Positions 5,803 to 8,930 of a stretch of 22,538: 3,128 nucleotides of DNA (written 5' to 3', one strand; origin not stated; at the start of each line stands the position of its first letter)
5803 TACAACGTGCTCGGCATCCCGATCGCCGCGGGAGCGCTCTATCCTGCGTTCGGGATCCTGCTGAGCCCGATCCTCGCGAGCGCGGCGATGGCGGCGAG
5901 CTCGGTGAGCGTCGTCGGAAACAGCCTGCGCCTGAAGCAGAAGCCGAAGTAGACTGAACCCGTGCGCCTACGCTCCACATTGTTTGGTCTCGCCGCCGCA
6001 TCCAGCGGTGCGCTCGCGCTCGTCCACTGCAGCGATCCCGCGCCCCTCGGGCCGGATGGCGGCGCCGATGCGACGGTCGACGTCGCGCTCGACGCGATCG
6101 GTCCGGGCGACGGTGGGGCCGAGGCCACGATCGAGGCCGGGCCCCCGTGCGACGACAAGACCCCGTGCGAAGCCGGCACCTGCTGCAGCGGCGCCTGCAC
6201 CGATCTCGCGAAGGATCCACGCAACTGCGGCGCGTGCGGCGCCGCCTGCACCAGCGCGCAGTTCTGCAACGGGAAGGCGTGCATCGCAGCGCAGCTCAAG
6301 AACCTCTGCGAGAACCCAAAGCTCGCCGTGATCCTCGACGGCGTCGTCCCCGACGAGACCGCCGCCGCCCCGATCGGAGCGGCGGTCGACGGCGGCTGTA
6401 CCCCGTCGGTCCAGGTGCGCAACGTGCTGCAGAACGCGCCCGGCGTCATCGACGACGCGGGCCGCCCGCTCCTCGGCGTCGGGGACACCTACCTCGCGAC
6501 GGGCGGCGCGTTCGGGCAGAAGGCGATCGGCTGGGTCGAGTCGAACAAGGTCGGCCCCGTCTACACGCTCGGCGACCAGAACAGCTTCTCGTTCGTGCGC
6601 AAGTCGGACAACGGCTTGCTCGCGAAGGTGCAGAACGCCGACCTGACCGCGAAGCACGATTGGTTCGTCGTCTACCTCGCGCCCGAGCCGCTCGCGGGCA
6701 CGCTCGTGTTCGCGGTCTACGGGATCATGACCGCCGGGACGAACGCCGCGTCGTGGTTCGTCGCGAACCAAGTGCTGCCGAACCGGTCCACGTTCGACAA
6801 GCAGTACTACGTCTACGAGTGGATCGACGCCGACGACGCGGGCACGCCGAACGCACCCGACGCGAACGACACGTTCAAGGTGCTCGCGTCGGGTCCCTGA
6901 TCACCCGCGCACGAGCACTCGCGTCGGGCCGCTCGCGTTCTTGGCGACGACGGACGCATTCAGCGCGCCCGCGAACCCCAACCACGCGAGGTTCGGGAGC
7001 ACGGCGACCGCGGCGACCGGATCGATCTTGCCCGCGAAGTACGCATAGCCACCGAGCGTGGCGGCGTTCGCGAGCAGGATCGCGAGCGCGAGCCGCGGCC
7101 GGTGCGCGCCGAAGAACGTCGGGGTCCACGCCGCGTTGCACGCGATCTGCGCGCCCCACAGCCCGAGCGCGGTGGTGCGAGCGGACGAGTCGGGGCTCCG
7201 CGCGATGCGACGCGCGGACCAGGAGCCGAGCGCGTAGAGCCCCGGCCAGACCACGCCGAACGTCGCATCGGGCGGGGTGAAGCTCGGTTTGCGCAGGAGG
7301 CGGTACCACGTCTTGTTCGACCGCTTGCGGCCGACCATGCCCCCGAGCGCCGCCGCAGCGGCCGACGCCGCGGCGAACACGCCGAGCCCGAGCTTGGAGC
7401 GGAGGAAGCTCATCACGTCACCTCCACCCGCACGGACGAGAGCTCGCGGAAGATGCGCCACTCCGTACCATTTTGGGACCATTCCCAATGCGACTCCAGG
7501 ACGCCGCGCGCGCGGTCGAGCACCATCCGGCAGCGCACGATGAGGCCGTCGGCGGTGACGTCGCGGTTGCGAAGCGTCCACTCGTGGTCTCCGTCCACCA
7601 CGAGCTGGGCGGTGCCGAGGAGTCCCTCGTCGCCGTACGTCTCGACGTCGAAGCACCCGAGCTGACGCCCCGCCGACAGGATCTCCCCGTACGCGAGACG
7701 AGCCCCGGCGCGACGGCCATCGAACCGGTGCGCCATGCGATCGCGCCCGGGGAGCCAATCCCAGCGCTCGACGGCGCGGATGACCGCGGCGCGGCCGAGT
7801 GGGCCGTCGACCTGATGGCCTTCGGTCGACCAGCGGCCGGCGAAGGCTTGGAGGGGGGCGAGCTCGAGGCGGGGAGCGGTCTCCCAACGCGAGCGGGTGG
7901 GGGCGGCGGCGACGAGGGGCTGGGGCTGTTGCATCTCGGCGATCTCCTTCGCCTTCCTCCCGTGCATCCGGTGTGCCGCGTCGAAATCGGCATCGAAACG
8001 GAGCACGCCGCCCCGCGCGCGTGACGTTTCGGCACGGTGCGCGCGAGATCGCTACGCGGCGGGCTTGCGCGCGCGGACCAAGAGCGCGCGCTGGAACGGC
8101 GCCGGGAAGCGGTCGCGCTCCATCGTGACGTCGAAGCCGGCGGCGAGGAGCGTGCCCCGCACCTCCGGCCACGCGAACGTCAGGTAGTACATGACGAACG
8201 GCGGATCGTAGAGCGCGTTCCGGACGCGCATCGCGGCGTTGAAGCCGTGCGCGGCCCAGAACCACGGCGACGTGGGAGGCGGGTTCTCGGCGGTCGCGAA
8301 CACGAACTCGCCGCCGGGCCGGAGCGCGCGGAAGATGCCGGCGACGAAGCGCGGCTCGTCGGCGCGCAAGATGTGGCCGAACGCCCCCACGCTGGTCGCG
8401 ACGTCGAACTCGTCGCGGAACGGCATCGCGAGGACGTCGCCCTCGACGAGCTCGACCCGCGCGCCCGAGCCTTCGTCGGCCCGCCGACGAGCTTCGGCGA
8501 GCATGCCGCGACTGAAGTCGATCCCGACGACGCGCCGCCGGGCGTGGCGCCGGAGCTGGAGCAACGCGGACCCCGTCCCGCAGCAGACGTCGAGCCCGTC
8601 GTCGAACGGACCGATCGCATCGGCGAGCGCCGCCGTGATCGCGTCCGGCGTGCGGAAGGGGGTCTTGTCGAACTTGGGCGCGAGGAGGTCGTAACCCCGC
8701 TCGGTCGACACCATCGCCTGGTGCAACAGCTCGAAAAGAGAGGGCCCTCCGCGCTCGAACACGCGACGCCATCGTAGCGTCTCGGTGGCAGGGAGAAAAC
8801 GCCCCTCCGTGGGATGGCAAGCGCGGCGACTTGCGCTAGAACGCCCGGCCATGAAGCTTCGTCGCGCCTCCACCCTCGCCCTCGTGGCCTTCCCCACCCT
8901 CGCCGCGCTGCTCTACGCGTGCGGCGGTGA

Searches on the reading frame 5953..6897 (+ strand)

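Call 7: search_protein_families(library=pfam, proteins=[window:5953-6897:+], max_evalue=0.1)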
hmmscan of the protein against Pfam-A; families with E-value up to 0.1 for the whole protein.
window:5953-6897:+ (315 aa): 1 family
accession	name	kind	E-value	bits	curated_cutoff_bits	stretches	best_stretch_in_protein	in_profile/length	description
PF04885.19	Stig1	-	0.00014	22.7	24.1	1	74-111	18-55/85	Stigma-specific STIG1-like protein family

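Call 8: search_protein_families(library=ncbifam, proteins=[window:5953-6897:+], max_evalue=0.1)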
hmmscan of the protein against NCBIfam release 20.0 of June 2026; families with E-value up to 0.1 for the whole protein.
window:5953-6897:+ (315 aa): 1 family
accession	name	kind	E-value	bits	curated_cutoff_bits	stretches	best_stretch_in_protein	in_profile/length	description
NF041328.1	C_rich_MXAN6577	subfamily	3.7e-07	30.1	100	1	55-113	44-104/145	MXAN_6577-like cysteine-rich protein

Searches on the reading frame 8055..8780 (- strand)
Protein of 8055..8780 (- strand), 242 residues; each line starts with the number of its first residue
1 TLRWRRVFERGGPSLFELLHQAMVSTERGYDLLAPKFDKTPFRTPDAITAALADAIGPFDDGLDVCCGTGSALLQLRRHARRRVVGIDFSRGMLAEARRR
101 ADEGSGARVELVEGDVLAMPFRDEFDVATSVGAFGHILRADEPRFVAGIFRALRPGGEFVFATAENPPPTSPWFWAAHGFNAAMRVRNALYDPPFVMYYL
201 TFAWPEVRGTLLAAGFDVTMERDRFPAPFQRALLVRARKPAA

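Call 7: search_protein_families(library=pfam, proteins=[window:8055-8780:-], max_evalue=0.1)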
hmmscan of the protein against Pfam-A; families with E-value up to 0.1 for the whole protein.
window:8055-8780:- (242 aa): 12 families
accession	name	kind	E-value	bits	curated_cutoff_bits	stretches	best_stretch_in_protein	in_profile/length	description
PF13649.12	Methyltransf_25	-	3.6e-23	82.5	27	1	63-157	2-97/97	Methyltransferase domain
PF08241.18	Methyltransf_11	-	2.4e-20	73.4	21.2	1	63-161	1-95/95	Methyltransferase domain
PF13847.12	Methyltransf_31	-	4.2e-15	56.1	27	1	63-165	8-113/145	Methyltransferase domain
PF08242.18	Methyltransf_12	-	2e-14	54.5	30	1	63-158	1-97/98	Methyltransferase domain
PF01209.24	Ubie_methyltran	-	3.8e-14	53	20.1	1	62-161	51-151/233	ubiE/COQ5 methyltransferase family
PF13489.12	Methyltransf_23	-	1.3e-10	41.7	27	1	46-167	10-122/164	Methyltransferase domain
PF02353.26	CMAS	-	1.8e-06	27.9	27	1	63-163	67-166/273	Mycolic acid cyclopropane synthetase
PF01728.25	FtsJ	-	0.0021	18.4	24.1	1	63-130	26-97/181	FtsJ-like methyltransferase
PF02390.23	Methyltransf_4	-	0.0095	15.9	24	0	63-116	6-60/173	Putative methyltransferase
PF05175.20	MTS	-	0.014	15.5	23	1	49-134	20-108/170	Methyltransferase small domain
PF03291.22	mRNA_G-N7_MeTrfase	-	0.022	14.3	26.6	1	63-101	66-104/315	mRNA (guanine-N(7))-methyltransferase domain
PF09445.16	Methyltransf_15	-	0.067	13.2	22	1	63-118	5-60/165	RNA cap guanine-N2 methyltransferase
